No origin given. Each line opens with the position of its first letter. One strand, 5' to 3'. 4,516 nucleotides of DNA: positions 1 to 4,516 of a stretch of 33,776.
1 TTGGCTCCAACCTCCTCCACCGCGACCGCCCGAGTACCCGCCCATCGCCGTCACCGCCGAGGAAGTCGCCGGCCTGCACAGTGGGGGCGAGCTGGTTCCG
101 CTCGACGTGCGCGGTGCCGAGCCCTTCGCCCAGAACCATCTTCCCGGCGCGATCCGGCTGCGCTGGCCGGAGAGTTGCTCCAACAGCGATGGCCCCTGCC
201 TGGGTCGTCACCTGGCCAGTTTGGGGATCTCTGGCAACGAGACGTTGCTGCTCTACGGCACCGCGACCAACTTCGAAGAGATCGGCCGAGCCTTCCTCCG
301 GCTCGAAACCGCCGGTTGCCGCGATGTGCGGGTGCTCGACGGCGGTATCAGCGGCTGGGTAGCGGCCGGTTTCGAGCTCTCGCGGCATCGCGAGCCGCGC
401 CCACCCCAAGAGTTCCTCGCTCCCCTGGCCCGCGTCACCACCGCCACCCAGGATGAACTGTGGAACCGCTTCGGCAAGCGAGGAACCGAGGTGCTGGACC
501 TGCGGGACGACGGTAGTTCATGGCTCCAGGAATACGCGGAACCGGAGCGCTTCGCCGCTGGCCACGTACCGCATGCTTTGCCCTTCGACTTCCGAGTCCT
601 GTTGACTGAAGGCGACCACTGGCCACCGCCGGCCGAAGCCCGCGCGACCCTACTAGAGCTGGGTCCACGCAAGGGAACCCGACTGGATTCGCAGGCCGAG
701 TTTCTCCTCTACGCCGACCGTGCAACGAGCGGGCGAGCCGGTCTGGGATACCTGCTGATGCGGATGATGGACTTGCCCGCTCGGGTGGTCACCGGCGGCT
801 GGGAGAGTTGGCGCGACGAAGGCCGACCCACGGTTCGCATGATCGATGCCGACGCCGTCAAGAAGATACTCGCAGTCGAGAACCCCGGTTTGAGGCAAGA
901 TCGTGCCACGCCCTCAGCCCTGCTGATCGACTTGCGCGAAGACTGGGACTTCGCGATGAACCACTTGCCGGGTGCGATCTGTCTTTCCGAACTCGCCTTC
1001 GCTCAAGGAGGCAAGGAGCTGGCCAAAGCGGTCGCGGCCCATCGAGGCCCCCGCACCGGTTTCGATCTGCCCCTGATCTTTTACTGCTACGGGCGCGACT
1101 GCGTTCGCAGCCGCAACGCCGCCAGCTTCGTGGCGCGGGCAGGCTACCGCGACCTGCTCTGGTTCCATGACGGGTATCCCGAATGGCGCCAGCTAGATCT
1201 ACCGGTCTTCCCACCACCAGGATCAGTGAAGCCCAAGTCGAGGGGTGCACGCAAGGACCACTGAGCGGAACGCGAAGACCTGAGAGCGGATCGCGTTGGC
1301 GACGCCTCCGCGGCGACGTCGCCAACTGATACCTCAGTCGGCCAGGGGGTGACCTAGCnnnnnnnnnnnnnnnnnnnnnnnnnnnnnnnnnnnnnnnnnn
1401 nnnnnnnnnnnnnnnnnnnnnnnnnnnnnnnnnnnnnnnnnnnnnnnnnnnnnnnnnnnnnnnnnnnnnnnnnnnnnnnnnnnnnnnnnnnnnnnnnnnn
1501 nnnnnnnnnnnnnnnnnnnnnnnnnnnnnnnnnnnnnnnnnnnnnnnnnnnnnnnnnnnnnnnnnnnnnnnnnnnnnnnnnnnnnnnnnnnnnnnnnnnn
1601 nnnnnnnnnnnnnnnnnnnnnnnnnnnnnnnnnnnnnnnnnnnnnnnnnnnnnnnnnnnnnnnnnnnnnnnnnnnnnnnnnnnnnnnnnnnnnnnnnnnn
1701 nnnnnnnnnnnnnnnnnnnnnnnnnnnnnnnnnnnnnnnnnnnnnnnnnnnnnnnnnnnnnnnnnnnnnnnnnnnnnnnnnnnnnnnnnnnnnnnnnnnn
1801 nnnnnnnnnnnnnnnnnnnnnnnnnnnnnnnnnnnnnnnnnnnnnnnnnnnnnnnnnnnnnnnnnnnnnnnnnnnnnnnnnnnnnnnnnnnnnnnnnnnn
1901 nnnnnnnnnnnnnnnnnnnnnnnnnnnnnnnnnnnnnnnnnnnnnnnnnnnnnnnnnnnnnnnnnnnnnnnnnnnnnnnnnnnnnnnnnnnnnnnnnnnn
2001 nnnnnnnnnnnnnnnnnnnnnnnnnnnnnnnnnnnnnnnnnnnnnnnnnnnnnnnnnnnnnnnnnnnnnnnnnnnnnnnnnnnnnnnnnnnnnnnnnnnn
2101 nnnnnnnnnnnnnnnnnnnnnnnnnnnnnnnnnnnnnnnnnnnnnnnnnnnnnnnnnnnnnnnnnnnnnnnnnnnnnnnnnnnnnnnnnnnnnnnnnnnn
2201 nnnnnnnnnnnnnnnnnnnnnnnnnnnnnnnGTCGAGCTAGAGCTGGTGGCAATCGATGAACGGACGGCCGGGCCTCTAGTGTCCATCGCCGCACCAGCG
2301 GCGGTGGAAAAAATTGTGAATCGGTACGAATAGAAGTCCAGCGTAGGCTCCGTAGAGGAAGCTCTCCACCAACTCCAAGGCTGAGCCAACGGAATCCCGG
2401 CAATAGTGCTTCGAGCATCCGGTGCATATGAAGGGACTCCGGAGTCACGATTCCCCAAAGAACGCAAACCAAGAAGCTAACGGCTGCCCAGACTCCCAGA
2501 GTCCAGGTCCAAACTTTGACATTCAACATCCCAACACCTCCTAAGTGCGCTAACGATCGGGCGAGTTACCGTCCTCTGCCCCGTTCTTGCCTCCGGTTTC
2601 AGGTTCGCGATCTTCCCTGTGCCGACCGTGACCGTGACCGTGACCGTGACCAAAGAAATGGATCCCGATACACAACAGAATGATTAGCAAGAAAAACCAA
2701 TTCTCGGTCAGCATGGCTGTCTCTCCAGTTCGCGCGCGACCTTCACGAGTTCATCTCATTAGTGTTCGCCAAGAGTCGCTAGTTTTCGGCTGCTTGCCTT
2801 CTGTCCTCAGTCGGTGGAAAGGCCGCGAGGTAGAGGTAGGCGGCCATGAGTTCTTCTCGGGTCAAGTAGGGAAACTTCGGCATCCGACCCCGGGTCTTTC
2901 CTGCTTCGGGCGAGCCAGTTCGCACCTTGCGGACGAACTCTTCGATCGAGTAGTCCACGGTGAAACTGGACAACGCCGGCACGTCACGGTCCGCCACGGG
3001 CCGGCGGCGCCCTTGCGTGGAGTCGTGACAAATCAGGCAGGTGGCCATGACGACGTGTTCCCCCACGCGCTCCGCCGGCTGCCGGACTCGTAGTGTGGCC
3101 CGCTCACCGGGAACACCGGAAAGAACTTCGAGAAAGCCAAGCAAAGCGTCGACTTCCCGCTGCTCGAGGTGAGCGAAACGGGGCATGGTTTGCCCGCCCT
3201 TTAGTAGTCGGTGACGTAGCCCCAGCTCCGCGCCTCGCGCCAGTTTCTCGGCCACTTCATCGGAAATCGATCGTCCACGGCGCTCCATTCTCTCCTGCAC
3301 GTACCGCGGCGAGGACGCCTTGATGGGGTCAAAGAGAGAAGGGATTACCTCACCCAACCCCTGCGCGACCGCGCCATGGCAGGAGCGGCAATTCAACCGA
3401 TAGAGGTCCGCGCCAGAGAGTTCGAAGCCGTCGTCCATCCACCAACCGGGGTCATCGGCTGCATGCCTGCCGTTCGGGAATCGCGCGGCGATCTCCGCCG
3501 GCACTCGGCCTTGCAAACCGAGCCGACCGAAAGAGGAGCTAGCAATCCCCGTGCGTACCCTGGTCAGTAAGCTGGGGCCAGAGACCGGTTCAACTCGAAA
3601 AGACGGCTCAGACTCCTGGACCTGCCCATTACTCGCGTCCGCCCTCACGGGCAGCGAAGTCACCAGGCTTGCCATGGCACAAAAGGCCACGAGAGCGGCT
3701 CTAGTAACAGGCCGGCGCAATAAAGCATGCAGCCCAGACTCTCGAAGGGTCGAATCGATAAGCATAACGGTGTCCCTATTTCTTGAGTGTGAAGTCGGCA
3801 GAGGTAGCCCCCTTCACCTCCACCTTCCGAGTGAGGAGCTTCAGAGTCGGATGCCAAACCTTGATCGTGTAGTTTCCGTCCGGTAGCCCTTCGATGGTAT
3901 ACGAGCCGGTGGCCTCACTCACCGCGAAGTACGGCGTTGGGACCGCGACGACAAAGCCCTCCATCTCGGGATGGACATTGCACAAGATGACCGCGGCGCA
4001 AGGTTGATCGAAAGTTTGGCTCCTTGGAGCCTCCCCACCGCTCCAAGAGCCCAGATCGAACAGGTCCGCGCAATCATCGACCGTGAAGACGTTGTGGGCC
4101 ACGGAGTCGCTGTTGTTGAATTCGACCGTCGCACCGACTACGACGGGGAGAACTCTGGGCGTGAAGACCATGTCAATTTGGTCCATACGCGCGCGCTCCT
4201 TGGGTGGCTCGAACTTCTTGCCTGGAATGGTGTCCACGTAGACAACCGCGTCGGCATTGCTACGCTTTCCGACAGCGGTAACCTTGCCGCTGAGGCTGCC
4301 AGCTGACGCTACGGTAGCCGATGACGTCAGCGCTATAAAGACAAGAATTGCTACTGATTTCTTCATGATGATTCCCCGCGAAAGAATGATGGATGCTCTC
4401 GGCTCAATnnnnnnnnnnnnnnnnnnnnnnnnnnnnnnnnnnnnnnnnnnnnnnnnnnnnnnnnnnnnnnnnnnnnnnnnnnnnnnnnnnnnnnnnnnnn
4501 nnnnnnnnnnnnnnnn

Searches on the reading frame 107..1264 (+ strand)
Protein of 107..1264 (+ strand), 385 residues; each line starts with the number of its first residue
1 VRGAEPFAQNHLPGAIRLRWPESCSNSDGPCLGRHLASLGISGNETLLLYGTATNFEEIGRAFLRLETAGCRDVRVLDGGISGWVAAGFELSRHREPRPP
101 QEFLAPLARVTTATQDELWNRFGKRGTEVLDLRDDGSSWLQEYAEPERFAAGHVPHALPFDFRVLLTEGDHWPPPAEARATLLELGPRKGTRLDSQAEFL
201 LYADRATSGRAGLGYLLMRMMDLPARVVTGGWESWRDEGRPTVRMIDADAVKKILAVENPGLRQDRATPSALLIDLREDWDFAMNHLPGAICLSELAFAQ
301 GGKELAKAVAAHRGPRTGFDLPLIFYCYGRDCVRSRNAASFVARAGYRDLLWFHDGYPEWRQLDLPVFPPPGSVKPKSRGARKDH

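Call 65: search_protein_families(library=pfam, proteins=[window:107-1264:+], max_evalue=0.001)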
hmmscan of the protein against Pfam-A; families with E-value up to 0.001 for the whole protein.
window:107-1264:+ (385 aa): 1 family
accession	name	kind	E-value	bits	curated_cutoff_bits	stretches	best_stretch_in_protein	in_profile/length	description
PF00581.25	Rhodanese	-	6.3e-29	100.9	22.2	3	264-362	7-101/102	Rhodanese-like domain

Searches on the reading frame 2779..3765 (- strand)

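Call 65: search_protein_families(library=pfam, proteins=[window:2779-3765:-], max_evalue=0.001)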
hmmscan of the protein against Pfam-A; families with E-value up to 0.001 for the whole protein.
window:2779-3765:- (328 aa): 2 families
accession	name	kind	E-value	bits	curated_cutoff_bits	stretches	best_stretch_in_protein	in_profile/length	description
PF13442.11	Cytochrome_CBB3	-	7.5e-16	58.7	27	2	117-212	5-68/68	Cytochrome C oxidase, cbb3-type, subunit III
PF00034.26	Cytochrom_C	-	3.1e-06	28.8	21.3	0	118-213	4-87/90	Cytochrome c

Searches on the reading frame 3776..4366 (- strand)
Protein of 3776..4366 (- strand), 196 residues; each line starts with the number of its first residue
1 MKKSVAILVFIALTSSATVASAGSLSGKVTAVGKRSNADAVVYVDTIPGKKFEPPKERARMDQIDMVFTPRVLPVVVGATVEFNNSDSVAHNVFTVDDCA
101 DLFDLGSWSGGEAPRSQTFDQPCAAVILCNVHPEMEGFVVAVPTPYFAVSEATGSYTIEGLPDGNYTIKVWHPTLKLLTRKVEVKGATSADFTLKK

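Call 65: search_protein_families(library=pfam, proteins=[window:3776-4366:-], max_evalue=0.001)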
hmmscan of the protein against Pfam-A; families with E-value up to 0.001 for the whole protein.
window:3776-4366:- (196 aa): 3 families
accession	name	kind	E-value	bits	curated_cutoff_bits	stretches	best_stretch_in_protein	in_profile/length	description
PF13620.12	CarboxypepD_reg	-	5.1e-07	30.4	32.3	1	144-195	28-82/82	Carboxypeptidase regulatory-like domain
PF00127.26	Copper-bind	-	0.00011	23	21.2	1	60-139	6-96/99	Copper binding proteins, plastocyanin/azurin family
PF13715.12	CarbopepD_reg_2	-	0.0006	20.2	32.2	0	148-193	28-73/88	CarboxypepD_reg-like domain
